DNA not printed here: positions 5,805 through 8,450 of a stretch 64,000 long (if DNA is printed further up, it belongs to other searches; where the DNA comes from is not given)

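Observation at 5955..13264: Lower-GC block with Planctomycetes/Verrucomicrobia-type genes: secreted hydrolase-like protein, sulfatase, DUF1501 and PSCyt/PSD pair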

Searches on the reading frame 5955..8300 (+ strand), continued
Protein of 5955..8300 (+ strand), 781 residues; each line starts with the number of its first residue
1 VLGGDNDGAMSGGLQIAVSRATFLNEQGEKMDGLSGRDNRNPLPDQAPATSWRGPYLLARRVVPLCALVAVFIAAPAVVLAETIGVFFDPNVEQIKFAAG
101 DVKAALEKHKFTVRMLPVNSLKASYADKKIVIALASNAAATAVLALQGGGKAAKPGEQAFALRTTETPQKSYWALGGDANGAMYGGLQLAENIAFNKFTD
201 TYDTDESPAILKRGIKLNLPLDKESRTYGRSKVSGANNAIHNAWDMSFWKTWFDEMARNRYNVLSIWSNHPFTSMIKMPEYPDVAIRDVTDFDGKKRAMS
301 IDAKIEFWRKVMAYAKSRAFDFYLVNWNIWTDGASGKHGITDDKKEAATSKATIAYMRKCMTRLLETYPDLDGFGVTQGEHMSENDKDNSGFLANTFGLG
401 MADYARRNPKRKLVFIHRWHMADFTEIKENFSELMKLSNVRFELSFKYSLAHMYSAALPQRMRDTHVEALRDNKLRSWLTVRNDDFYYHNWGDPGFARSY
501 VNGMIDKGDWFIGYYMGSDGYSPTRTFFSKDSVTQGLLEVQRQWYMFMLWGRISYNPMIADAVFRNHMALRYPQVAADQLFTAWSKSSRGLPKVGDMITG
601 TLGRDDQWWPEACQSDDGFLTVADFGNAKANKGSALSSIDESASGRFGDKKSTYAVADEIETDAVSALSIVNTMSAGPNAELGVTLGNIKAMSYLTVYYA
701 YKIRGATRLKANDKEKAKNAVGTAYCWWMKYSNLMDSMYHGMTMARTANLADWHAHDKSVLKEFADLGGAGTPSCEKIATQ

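Call 49: predict_structure(alignment_id=A1)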
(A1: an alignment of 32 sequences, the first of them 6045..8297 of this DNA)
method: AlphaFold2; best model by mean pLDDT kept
length: 751 residues; sequences in the alignment: 32
mean_pLDDT: 83.4   pTM: 0.85
mean pLDDT of the five models: 83.4, 82.7, 79.8, 78.9, 78.2
residues with pLDDT >= 90: 379; 70-90: 232; 50-70: 102; < 50: 38
segments of 3 or more residues with pLDDT < 50: 1-28, 200-202, 749-751
pLDDT, mean of each block of 10 residues (from residue 1): 32 38 44 67 57 92 98 95 95 90 94 90 82 91 96 97 90 92 86 61 58 86 95 86 80 74 68 92 97 83 80 82 91 94 82 70 91 97 88 78 94 84 62 79 87 79 89 78 80 59 76 88 94 94 94 95 87 77 85 92 87 92 96 97 89 93 97 97 95 95 88 55 87 94 65 38
secondary structure, 60 per line:
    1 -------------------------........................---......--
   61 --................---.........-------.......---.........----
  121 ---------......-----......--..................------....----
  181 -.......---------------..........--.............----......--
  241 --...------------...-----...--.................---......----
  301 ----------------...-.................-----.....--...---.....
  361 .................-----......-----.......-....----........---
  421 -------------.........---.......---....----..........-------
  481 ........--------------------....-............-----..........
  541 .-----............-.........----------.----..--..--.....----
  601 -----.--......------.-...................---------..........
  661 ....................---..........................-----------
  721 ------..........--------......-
elements in order (helices of 4 or more, strands of 3 or more residues): H26-49 E53-58 H63-78 E82-87 E98-104 H108-116 E130-135 E141-146 H149-166 E173-176 E182-188 H204-213 H216-228 E233-238 E258-260 E266-268 H271-287 E291-296 H321-337 E343-347 H356-377 E383-388 H394-400 H402-405 E410-417 H434-442 E446-452 H456-459 H464-473 E481-488 H509-512 H514-525 H531-541 H547-558 H560-568 H592-596 H609-614 H623-641 H651-680 H684-709 H727-736 H745-750

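Call 51: fold_search(model_id=the predicted structure, library=pdb)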
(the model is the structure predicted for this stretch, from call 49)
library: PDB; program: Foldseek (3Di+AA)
matches with E <= 10: 1176; with E <= 0.001: 252
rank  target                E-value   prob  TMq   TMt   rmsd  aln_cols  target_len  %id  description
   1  6hzg                  1.1e-29  1.00  0.70  0.75   5.6       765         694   16  BP0997, GH138 enzyme targeting pectin rhamnogalacturonan II (released 2019-03-20)
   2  6hzf_A                3.5e-28  1.00  0.70  0.62   5.1       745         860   16  BP0997, GH138 enzyme targeting pectin rhamnogalacturonan II (released 2019-03-20)
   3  6hze_B                6.4e-28  1.00  0.69  0.61   5.1       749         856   15  BP0997, GH138 enzyme targeting pectin rhamnogalacturonan II (released 2019-03-20)
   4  6hze_A                8.1e-28  1.00  0.70  0.62   5.1       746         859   16  BP0997, GH138 enzyme targeting pectin rhamnogalacturonan II (released 2019-03-20)
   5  6hzf_B                1.9e-27  1.00  0.69  0.62   5.0       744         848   16  BP0997, GH138 enzyme targeting pectin rhamnogalacturonan II (released 2019-03-20)
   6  7khv_B                4.8e-14  1.00  0.47  0.57   8.6       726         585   10  CpOGA IN COMPLEX WITH LIGAND 54 (released 2020-12-02)
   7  7khv_A                7.0e-14  1.00  0.47  0.57   8.4       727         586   10  CpOGA IN COMPLEX WITH LIGAND 54 (released 2020-12-02)
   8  2v5d                  7.3e-14  1.00  0.46  0.47   8.4       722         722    9  Structure of a Family 84 Glycoside Hydrolase and a Family 32 Carbohydrate-Binding Module in Tandem from Clostridium perf (released 2009-01-27)
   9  2yds_A                1.4e-13  1.00  0.47  0.59   8.2       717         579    9  CpOGA D298N in complex with TAB1-derived O-GlcNAc peptide (released 2012-03-14)
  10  2epl                  1.9e-13  1.00  0.47  0.55   8.0       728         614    9  N-acetyl-B-D-glucosaminidase (GCNA) from Streptococcus gordonii (released 2008-03-11)
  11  1gqi_A                4.4e-13  1.00  0.51  0.53   8.1       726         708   11  Structure of Pseudomonas cellulosa alpha-D-glucuronidase (released 2002-09-26)
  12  1mqq                  4.6e-13  1.00  0.50  0.54   8.6       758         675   10  THE CRYSTAL STRUCTURE OF ALPHA-D-GLUCURONIDASE FROM BACILLUS STEAROTHERMOPHILUS T-1 COMPLEXED WITH GLUCURONIC ACID (released 2003-09-17)
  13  2epk                  4.6e-13  1.00  0.45  0.53   8.5       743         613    9  N-acetyl-B-D-glucosaminidase (GCNA) from Streptococcus gordonii (released 2008-03-11)
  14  5a6j_B                4.6e-13  1.00  0.42  0.49   9.0       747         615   10  GH20C, Beta-hexosaminidase from Streptococcus pneumoniae (released 2015-09-23)
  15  1l8n_A                4.9e-13  1.00  0.50  0.55   9.1       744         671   10  The 1.5A crystal structure of alpha-D-glucuronidase from Bacillus stearothermophilus T-1, complexed with 4-O-methyl-gl (released 2003-03-21)
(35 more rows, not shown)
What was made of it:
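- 6045..8300 (+): Imported gene 1: a secreted, GH138-like, three-domain putative glycoside hydrolase (751 aa from ATG 6045; the ORF is open from GTG 5955). It has no Pfam family. This gene is the low-GC trough. Its top Foldseek hit is GH138 6hzg/6hze (TM 0.70, 16% identity), followed by GH84/GH20/GH67 (calls 49, 51).
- On GH138 (CAZy glycoside hydrolase family 138): The next hits are GH84, GH20 and GH67 at TM 0.42-0.52 (calls 49, 51).
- Closest known: GH138 alpha-D-galacturonidases. Same: Foldseek gives TM 0.70 over the full length (call 51).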

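Call 52: search_solved_structures(query=A1, max_evalue=0.01, show_alignments=1)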
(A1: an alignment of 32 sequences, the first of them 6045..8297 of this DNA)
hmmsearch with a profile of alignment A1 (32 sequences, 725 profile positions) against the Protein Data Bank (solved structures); distinct sequences matched with E-value up to 0.01: 3.
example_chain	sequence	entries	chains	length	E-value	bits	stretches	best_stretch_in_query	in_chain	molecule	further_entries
6hzf_A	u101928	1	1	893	2.6e-16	62.3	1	111-347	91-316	BPa0997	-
6hze_A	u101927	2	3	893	3.2e-16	62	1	111-351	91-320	BPa0997 | BPa0997 N-ter E361S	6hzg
6hzf_B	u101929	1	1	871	4.7e-16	61.5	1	111-347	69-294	BPa0997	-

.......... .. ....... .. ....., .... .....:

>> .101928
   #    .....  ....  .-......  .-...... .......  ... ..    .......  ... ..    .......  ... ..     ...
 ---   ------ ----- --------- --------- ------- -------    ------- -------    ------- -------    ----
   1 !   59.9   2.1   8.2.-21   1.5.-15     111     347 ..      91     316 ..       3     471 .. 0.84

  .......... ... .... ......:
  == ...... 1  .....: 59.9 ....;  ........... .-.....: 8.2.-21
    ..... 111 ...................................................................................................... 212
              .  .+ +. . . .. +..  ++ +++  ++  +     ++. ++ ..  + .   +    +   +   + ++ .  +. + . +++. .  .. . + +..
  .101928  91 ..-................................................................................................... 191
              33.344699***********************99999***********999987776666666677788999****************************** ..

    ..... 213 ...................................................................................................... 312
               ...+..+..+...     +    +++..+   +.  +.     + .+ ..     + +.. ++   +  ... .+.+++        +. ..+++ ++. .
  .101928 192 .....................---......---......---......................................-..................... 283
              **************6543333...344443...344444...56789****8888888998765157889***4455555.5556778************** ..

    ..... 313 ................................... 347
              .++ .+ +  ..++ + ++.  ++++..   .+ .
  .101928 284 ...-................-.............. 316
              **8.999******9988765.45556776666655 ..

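Call 62: search_protein_families(library=pfam, proteins=[L036:7-909:+, L036:1467-2747:-, L036:2760-4961:+, L036:5937-6524:+, L001:1805-3466:+, L001:14234-16480:+, L001:13054-14136:+], max_evalue=0.001)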
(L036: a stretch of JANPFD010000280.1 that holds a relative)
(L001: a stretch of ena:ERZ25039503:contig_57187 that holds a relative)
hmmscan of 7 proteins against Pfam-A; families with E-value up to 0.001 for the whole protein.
L036:7-909:+ (300 aa): 0 families

L036:1467-2747:- (426 aa): 1 family
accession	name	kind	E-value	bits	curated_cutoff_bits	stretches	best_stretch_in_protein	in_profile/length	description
PF03629.24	SASA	-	4.2e-27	95.7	24.8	1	237-422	63-224/226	Carbohydrate esterase, sialic acid-specific acetylesterase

L036:2760-4961:+ (733 aa): 0 families

L036:5937-6524:+ (195 aa): 0 families

L001:1805-3466:+ (553 aa): 0 families

L001:14234-16480:+ (748 aa): 0 families

L001:13054-14136:+ (360 aa): 0 families

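Call 74: search_protein_families(library=pfam, proteins=[L002:860-2590:+, L002:3189-7493:+, L002:7695-9941:+, L002:12197-13768:+, L002:13804-15852:+, L002:15922-17520:+, L002:17833-19437:+, L009:557-2395:+, L009:4231-5868:+, L009:15912-18020:+], max_evalue=0.0001)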
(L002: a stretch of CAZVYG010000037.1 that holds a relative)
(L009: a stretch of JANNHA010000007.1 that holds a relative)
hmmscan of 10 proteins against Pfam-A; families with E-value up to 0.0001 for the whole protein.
L002:860-2590:+ (576 aa): 3 families
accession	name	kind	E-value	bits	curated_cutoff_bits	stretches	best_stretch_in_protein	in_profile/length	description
PF00884.28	Sulfatase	-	6.1e-45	154.3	25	1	84-450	2-300/301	Sulfatase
PF16347.10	SGSH_C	-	6.5e-12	46.3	29.3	1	400-525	1-138/154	N-sulphoglucosamine sulphohydrolase, C-terminal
PF01663.27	Phosphodiest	-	3.7e-05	23.9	23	0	361-397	185-221/342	Type I phosphodiesterase / nucleotide pyrophosphatase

L002:3189-7493:+ (1434 aa): 2 families
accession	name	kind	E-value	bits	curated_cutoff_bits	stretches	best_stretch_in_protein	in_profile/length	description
PF13385.13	Laminin_G_3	-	2.6e-29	102.7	27.6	2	79-220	12-150/151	Concanavalin A-like lectin/glucanases superfamily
PF12951.13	PATR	-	1.1e-16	61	27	2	305-334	1-30/30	Passenger-associated-transport-repeat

L002:7695-9941:+ (748 aa): 1 family
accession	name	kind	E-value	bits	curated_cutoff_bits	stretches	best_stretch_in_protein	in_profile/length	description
PF02065.24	Melibiase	-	2.3e-10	40.5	27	1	375-517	75-215/347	Melibiase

L002:12197-13768:+ (523 aa): 3 families
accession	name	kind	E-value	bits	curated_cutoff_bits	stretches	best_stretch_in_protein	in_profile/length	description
PF00884.28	Sulfatase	-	5e-36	125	25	1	38-328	1-299/301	Sulfatase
PF16347.10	SGSH_C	-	3.3e-14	53.8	29.3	1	284-354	8-73/154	N-sulphoglucosamine sulphohydrolase, C-terminal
PF01663.27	Phosphodiest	-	1.1e-06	29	23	0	244-279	187-222/342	Type I phosphodiesterase / nucleotide pyrophosphatase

L002:13804-15852:+ (682 aa): 3 families
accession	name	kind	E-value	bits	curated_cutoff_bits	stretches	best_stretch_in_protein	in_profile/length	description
PF07944.18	Beta-AFase-like_GH127_cat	-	6.6e-103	345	24.9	1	53-455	3-374/376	Beta-L-arabinofuranosidase, GH127 catalytic domain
PF20736.2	Glyco_hydro127M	-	1.2e-25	89.9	24.2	1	467-563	2-95/95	Beta-L-arabinofuranosidase, GH127 middle domain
PF20737.2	Glyco_hydro127C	-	1.4e-24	86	23.7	1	565-680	1-71/71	Glycoside hydrolase family 127 C-terminal domain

L002:15922-17520:+ (532 aa): 3 families
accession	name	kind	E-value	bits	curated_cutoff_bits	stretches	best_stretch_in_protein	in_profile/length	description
PF00884.28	Sulfatase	-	5.7e-50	170.8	25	1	31-403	1-299/301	Sulfatase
PF01663.27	Phosphodiest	-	2.2e-07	31.2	23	0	34-91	2-56/342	Type I phosphodiesterase / nucleotide pyrophosphatase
PF16347.10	SGSH_C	-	5e-06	27.2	29.3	0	361-434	8-80/154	N-sulphoglucosamine sulphohydrolase, C-terminal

L002:17833-19437:+ (534 aa): 2 families
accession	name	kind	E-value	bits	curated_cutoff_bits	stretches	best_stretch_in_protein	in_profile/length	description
PF01055.32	Glyco_hydro_31_2nd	-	1.8e-33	116.7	23.5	2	156-299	16-162/328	Glycosyl hydrolases family 31 TIM-barrel domain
PF21365.3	Glyco_hydro_31_3rd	-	6.3e-14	52.6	24.4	1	453-529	1-79/87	Glycosyl hydrolase family 31 C-terminal domain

L009:557-2395:+ (612 aa): 1 family
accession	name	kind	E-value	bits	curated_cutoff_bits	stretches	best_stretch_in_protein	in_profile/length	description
PF02065.24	Melibiase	-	1.2e-10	41.4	27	1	237-360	72-194/347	Melibiase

L009:4231-5868:+ (545 aa): 3 families
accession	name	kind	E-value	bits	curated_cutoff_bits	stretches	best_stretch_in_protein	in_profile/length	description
PF00884.28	Sulfatase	-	2.2e-41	142.6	25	1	78-426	2-300/301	Sulfatase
PF16347.10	SGSH_C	-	3e-14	53.9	29.3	1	380-515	6-149/154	N-sulphoglucosamine sulphohydrolase, C-terminal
PF01663.27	Phosphodiest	-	2.4e-06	27.8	23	1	101-373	19-222/342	Type I phosphodiesterase / nucleotide pyrophosphatase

L009:15912-18020:+ (702 aa): 2 families
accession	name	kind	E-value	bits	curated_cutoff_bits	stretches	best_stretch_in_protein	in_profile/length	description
PF00593.30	TonB_dep_Rec_b-barrel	-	2.5e-33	117.1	27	1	270-671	42-436/436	TonB dependent receptor-like, beta-barrel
PF07715.20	Plug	-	7.8e-16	59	23.9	1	60-171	4-107/107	TonB-dependent Receptor Plug Domain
